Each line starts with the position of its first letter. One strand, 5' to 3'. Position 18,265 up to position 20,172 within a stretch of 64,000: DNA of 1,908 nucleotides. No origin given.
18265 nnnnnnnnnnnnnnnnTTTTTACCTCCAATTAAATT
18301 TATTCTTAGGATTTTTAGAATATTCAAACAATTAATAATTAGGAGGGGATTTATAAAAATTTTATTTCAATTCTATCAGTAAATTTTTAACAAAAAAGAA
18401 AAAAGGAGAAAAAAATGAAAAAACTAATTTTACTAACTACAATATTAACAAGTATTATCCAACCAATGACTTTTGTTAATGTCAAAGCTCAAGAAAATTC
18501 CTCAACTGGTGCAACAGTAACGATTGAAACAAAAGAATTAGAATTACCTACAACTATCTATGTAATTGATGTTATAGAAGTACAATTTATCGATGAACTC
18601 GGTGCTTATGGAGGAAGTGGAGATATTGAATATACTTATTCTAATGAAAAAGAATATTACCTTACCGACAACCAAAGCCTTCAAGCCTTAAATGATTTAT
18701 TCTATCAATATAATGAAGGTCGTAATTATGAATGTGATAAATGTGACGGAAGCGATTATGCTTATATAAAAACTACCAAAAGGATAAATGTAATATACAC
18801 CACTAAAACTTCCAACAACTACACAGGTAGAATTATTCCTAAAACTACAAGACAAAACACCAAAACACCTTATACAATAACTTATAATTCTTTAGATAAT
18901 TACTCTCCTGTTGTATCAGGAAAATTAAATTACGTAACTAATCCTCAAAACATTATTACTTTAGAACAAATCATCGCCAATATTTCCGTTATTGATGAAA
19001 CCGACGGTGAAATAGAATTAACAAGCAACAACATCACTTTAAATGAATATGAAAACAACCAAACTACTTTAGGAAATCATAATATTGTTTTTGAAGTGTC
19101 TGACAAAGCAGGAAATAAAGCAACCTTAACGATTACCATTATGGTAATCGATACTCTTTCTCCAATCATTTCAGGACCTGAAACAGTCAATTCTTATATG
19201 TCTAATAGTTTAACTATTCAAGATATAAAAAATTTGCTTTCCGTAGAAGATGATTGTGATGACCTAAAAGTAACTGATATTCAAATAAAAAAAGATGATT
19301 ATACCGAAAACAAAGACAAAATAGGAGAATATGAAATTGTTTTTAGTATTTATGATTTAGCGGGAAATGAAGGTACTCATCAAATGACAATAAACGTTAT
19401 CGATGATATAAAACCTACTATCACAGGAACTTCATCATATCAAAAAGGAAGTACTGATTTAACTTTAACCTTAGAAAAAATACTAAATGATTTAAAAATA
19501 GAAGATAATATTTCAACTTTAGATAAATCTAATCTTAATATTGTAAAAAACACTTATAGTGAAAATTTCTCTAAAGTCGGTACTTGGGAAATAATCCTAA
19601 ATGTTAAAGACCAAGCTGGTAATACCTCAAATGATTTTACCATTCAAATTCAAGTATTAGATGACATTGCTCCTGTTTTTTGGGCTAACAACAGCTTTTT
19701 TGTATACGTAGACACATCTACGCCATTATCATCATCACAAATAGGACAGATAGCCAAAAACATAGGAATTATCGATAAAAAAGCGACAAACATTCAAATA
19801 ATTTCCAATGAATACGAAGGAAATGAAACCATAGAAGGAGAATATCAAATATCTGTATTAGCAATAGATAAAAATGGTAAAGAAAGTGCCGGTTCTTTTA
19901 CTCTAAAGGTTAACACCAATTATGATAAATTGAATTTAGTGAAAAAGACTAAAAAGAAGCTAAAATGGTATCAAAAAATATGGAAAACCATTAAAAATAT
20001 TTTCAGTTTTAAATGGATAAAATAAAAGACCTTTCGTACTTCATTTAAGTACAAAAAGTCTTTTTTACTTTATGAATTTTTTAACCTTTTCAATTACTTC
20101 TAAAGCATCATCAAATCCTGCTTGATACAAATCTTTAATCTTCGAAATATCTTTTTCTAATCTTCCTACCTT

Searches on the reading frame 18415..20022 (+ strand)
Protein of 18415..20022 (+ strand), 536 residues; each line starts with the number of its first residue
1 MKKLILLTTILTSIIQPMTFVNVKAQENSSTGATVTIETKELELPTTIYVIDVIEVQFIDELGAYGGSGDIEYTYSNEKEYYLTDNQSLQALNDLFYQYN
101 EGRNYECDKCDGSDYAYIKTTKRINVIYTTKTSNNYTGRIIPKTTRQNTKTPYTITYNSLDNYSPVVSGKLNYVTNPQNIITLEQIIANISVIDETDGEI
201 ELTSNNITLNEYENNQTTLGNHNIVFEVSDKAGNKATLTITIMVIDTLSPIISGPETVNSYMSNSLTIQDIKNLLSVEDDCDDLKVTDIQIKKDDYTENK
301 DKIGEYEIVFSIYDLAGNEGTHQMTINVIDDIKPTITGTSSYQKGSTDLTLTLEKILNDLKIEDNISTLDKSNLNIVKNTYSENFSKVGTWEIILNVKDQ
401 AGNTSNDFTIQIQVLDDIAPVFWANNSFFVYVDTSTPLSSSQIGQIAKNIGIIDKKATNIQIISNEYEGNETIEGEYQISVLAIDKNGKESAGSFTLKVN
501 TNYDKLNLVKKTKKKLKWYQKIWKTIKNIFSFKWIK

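Call 10: search_protein_families(library=pfam, proteins=[window:18415-20022:+], max_evalue=1)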
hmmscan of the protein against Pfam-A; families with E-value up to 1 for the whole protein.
window:18415-20022:+ (536 aa): 8 families
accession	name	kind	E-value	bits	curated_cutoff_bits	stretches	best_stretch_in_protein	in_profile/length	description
PF19077.6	Big_13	-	2.6e-10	41.1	27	2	194-247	48-102/102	Bacterial Ig-like domain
PF02494.22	HYR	-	9.5e-08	32.7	21.7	1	333-411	5-78/81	HYR domain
PF12245.14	Big_3_2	-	5.8e-05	23.7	23.3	1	189-243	58-119/122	Bacterial Ig-like domain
PF15418.12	DUF4625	-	7.7e-05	23.4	27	0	303-328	105-130/131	Domain of unknown function (DUF4625)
PF16403.11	Bact_surface_Ig-like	-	0.00025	21.5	27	2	283-328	28-71/71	Bacterial surface protein, Ig-like domain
PF00801.26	PKD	-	0.0023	18.4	23.5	0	385-411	53-79/80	PKD domain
PF18981.6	InlK_D3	-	0.011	16.3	25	1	341-414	10-75/75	Internalin K domain (D3/D4)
PF18911.6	PKD_4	-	0.015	15.8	27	0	380-414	51-85/85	PKD domain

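Call 16: search_protein_families(library=ncbifam, proteins=[window:18415-20022:+], max_evalue=1)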
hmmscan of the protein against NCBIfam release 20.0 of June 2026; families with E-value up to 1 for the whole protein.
window:18415-20022:+ (536 aa): 3 families
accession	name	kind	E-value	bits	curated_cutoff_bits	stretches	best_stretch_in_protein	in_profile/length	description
NF033932.1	LapB_rpt_80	domain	1.4e-08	34.9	45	3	389-426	1-38/83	LapB repeat-containing protein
NF012211.1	tand_rpt_95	domain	1.2e-05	25.1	90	1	186-246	28-86/98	tandem-95 repeat protein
NF047446.1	barrel_OmpL47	domain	2.9e-05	24.4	40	1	208-239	29-62/68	OmpL47-type beta-barrel domain-containing protein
